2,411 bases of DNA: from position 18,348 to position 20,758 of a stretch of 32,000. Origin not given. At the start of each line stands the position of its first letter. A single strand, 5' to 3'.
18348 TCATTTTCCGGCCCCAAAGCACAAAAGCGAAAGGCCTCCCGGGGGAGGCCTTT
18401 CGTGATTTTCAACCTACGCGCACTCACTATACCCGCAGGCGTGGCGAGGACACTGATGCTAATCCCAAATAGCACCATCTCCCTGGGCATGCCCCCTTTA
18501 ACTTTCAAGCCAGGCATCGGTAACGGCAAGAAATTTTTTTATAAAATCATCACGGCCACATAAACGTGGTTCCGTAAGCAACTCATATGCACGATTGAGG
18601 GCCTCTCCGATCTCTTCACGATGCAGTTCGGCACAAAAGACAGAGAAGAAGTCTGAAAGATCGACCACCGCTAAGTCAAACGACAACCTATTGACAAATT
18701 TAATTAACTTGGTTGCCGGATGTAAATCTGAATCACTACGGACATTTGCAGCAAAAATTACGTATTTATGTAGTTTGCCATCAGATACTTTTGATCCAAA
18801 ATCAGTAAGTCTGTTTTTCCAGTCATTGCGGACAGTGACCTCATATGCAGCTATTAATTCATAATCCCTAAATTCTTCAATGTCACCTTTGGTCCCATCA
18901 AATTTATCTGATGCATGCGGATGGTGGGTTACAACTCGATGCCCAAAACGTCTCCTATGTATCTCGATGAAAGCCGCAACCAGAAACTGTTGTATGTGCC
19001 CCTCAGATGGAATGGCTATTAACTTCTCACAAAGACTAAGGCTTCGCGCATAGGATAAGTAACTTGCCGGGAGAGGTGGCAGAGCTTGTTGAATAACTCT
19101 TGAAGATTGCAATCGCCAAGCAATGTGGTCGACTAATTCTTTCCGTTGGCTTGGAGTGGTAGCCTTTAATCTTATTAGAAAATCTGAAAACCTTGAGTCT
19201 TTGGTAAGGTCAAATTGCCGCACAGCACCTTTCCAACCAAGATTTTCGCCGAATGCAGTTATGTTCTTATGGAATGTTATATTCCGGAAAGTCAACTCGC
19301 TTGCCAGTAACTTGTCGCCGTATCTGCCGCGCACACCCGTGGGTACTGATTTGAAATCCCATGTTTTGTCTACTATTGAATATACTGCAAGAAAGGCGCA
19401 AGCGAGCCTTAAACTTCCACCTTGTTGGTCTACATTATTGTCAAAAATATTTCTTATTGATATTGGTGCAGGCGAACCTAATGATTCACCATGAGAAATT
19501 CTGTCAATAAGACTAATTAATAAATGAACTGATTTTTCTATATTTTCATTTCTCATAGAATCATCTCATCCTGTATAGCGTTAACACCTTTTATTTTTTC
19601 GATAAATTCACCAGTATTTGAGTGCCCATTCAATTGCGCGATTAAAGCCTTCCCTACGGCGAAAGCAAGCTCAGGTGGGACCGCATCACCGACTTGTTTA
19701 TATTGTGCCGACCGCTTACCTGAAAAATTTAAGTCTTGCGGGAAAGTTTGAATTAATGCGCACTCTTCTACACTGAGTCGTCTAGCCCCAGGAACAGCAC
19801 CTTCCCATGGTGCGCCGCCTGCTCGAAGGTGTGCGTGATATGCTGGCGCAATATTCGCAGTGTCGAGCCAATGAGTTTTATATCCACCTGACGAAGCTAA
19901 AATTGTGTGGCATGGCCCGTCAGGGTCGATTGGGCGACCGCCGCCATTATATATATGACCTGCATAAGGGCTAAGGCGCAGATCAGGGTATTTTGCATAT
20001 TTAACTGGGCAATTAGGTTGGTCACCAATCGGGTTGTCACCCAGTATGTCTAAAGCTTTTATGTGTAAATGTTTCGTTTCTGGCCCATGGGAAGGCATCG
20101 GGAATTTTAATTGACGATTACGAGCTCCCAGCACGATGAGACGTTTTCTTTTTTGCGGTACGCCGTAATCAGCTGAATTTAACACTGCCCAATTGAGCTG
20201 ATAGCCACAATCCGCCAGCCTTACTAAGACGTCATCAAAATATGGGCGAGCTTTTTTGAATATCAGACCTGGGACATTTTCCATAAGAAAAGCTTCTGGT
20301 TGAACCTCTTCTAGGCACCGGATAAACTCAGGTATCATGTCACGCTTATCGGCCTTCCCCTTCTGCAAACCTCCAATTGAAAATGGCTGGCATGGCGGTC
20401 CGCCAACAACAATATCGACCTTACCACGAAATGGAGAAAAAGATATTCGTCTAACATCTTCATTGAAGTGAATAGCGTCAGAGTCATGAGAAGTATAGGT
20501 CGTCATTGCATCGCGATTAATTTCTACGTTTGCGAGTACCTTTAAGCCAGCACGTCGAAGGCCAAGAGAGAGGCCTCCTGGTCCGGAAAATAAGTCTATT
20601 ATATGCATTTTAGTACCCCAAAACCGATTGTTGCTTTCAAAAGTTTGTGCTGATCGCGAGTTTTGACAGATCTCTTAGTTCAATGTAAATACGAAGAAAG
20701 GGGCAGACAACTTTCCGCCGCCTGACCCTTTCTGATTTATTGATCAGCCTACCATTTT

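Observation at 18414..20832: AT-rich R-M gene pair inserted into the last codons of nrdJ, bounded by 30-bp direct repeats that differ only at synonymous sites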

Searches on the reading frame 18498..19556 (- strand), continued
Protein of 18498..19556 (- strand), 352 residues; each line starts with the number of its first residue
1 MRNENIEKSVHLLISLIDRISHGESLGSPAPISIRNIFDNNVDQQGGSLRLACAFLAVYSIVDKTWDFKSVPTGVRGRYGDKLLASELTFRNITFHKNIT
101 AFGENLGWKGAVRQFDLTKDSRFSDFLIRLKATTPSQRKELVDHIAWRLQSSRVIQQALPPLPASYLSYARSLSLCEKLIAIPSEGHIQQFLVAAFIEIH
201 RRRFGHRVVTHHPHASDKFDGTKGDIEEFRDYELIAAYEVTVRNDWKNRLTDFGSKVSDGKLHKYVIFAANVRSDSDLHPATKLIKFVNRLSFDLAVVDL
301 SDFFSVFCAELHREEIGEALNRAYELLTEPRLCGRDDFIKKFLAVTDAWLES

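Call 84: predict_structure(alignment_id=A2)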
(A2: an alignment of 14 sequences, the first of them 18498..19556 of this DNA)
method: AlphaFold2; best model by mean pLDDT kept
length: 352 residues; sequences in the alignment: 14
mean_pLDDT: 89.8   pTM: 0.71
mean pLDDT of the five models: 89.8, 87.5, 87.1, 86.2, 85.4
residues with pLDDT >= 90: 228; 70-90: 109; 50-70: 14; < 50: 1
segments of 3 or more residues with pLDDT < 50: none
pLDDT, mean of each block of 10 residues (from residue 1): 86 94 84 95 88 96 92 88 91 86 81 77 94 96 96 84 82 96 95 97 91 64 88 91 90 90 92 91 92 93 96 91 91 90 95 86
secondary structure, 60 per line:
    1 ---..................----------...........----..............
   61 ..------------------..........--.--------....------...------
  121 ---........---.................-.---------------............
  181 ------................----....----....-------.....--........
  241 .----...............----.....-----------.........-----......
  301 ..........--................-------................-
elements in order: H4-21 H32-42 H47-62 H81-90 H102-105 H124-131 H135-151 H169-180 H187-202 E207-210 H215-218 E226-230 E233-241 H246-260 E265-269 H281-289 E295-299 H300-310 H313-328 H336-351

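Call 86: fold_search(model_id=the predicted structure, library=pdb)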
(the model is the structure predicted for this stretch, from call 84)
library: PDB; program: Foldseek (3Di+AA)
matches with E <= 10: 265; with E <= 0.001: 3
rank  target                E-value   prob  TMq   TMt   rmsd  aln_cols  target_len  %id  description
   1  7edb_A                3.5e-10  1.00  0.43  0.43  13.5       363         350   13  EcoT38I restriction endonuclease complexed with DNA (released 2022-03-16)
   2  7edb_B                4.7e-09  1.00  0.38  0.38  19.2       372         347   13  EcoT38I restriction endonuclease complexed with DNA (released 2022-03-16)
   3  7e8r                  6.8e-09  1.00  0.40  0.40  10.5       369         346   13  EcoT38I restriction endonuclease (released 2022-03-02)
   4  7k15                  1.9e-01  0.11  0.17  0.14  27.4       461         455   10  Crystal structure of the Human Leukotriene B4 Receptor 1 in Complex with Selective Antagonist MK-D-046 (released 2021-02-17)
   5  8i9x_CH               3.0e-01  0.11  0.18  0.14  22.6       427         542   10  Cryo-EM structure of a Chaetomium thermophilum pre-60S ribosomal subunit - Ytm1-1 (released 2023-05-17)
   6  9e5g_B                5.6e-01  0.12  0.16  0.21  14.1       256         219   10  Cryo-EM structure of Burkholderia cenocepacia orotate phosphoribosyltransferase (released 2025-02-19)
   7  7ess_B                8.2e-01  0.21  0.15  0.27  14.1       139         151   12  Structure-guided studies of the Holliday junction resolvase RuvX provide novel insights into ATP-stimulated cleavage o (released 2021-05-26)
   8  2wwr_D                9.5e-01  0.15  0.12  0.13   9.6       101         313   16  Crystal Structure of Human Glyoxylate Reductase Hydroxypyruvate Reductase (released 2010-10-13)
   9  3gei_B                9.9e-01  0.21  0.18  0.16  21.4       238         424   11  Crystal structure of MnmE from Chlorobium tepidum in complex with GCP (released 2009-10-27)
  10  1wtd_B                9.9e-01  0.16  0.19  0.24  14.9       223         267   12  Crystal structure of type II restrcition endonuclease, EcoO109I DNA-free form (released 2004-12-14)
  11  7ess_A                1.0e+00  0.16  0.14  0.26  14.9       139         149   10  Structure-guided studies of the Holliday junction resolvase RuvX provide novel insights into ATP-stimulated cleavage o (released 2021-05-26)
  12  2wwr_A                1.0e+00  0.14  0.12  0.13   9.3       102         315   15  Crystal Structure of Human Glyoxylate Reductase Hydroxypyruvate Reductase (released 2010-10-13)
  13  7mi0                  1.0e+00  0.04  0.10  0.10  17.6       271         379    9  Crystal Structure of Glycosyltransferase from Rickettsia africae ESF-5 (released 2021-04-28)
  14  2nx8                  1.2e+00  0.10  0.14  0.23  13.6       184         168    9  The crystal structure of the tRNA-specific adenosine deaminase from Streptococcus pyogenes (released 2007-08-21)
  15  3p83_D                1.4e+00  0.18  0.13  0.18   8.6       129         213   10  Structure of the PCNA:RNase HII complex from Archaeoglobus fulgidus. (released 2011-02-02)
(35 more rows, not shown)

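Call 90: search_protein_families(library=padloc, proteins=[window:18498-19556:-], max_evalue=0.00001)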
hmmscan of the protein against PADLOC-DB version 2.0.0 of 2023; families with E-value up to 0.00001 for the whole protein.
window:18498-19556:- (352 aa): 1 family
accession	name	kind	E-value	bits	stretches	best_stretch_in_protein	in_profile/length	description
PDLC03410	REase_II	-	1.1e-100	335.9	1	2-351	3-352/355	Type II restriction enzyme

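Call 93: search_dna_similar(query=window:18498-19556:-, collection=plasmids, mode=protein, max_rows=10)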
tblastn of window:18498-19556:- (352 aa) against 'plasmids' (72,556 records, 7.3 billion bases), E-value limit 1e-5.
Records with a match: 1; places in all: 1; records where one place covers at least 80% of the query: 1.
Best place of each record, by identity: <60% 1.
By first word of the organism name: Sphingomonas 1.
By predicted mobility (MOB-suite, as given by PLSDB): non-mobilizable 1.
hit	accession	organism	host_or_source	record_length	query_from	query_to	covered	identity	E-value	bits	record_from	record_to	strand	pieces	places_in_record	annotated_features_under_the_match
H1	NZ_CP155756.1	Sphingomonas parapaucimobilis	Chinese cabbage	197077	2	351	99%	44.9%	9e-88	295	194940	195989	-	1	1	hypothetical protein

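Call 94: search_dna_similar(query=window:18498-19556:-, collection=phages, mode=protein, max_rows=10)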
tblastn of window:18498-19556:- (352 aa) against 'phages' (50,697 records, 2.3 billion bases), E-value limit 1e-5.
No match.

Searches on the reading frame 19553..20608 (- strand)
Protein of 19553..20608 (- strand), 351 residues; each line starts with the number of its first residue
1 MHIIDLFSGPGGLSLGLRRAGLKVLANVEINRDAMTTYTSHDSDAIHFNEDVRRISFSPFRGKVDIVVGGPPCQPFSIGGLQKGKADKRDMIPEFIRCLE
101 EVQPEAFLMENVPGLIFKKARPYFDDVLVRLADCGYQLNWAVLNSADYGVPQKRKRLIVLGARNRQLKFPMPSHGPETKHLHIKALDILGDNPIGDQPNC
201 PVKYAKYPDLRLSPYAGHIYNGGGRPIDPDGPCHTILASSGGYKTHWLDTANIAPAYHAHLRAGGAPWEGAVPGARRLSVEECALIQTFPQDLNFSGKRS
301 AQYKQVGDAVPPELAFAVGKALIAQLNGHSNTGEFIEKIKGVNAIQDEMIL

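Call 9: search_protein_families(library=pfam, proteins=[window:19553-20608:-], max_evalue=0.01)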
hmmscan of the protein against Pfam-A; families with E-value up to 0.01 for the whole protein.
window:19553-20608:- (351 aa): 1 family
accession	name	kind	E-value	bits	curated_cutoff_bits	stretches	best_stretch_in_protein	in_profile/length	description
PF00145.23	DNA_methylase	-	3.4e-67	227.6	22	1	1-323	1-323/324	C-5 cytosine-specific DNA methylase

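Call 36: search_protein_families(library=ncbifam, proteins=[window:19553-20608:-], max_evalue=0.001)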
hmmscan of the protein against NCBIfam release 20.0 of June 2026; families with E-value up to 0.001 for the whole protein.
window:19553-20608:- (351 aa): 2 families
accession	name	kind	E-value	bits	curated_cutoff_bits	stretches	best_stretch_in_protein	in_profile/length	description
TIGR00675.1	dcm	superfamily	8.2e-58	196.6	100.65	2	3-176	1-177/329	DNA (cytosine-5-)-methyltransferase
NF007772.0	PRK10458.1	subfamily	2e-10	39.8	710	1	2-164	90-288/472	DNA cytosine methylase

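Call 90: search_protein_families(library=padloc, proteins=[window:19553-20608:-], max_evalue=0.00001)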
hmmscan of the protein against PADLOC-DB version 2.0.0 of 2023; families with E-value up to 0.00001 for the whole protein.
window:19553-20608:- (351 aa): 60 families (the best 25 are shown)
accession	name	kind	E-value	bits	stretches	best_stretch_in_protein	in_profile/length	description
PDLC03307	MTase_II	-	4.3e-95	317.1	2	1-132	1-131/382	Type II methyltransferase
PDLC00026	DruM2|DruM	-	1.5e-78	262.7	1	2-332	6-324/336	DNA cytosine methylase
PDLC03378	MTase_II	-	2.2e-75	252.1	1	1-331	3-335/344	Type II methyltransferase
PDLC03234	MTase_II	-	5.1e-70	234.6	2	1-185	5-198/375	Type II methyltransferase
PDLC03272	MTase_II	-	2.1e-65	219.5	1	2-332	76-396/407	Type II methyltransferase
PDLC00027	DruM2|DruM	-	6.5e-58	194.8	1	1-326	12-351/361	DNA cytosine methylase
PDLC00033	DruM2|DruM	-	1.5e-57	193.6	2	2-179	23-207/368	DNA cytosine methylase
PDLC03326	MTase_II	-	2e-57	193.2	2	3-181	7-196/412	Type II methyltransferase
PDLC00029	DruM2|DruM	-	1.4e-53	180.4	2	3-174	7-180/329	DNA cytosine methylase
PDLC00031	DruM2|DruM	-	2.4e-53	179.5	2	2-203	13-215/361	DNA cytosine methylase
PDLC02650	DrmMII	-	5.7e-48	161.9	3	3-116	11-137/435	DrmMII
PDLC02649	DrmMII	-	7.9e-47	158.1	3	62-194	114-249/422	DrmMII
PDLC03237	MTase_II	-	1.9e-45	153.2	2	4-165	797-971/1036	Type II methyltransferase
PDLC00032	DruM2|DruM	-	4.4e-44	149.4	2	2-179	5-187/424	DNA cytosine methylase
PDLC00030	DruM2|DruM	-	6e-43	145.4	2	2-168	7-190/380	DNA cytosine methylase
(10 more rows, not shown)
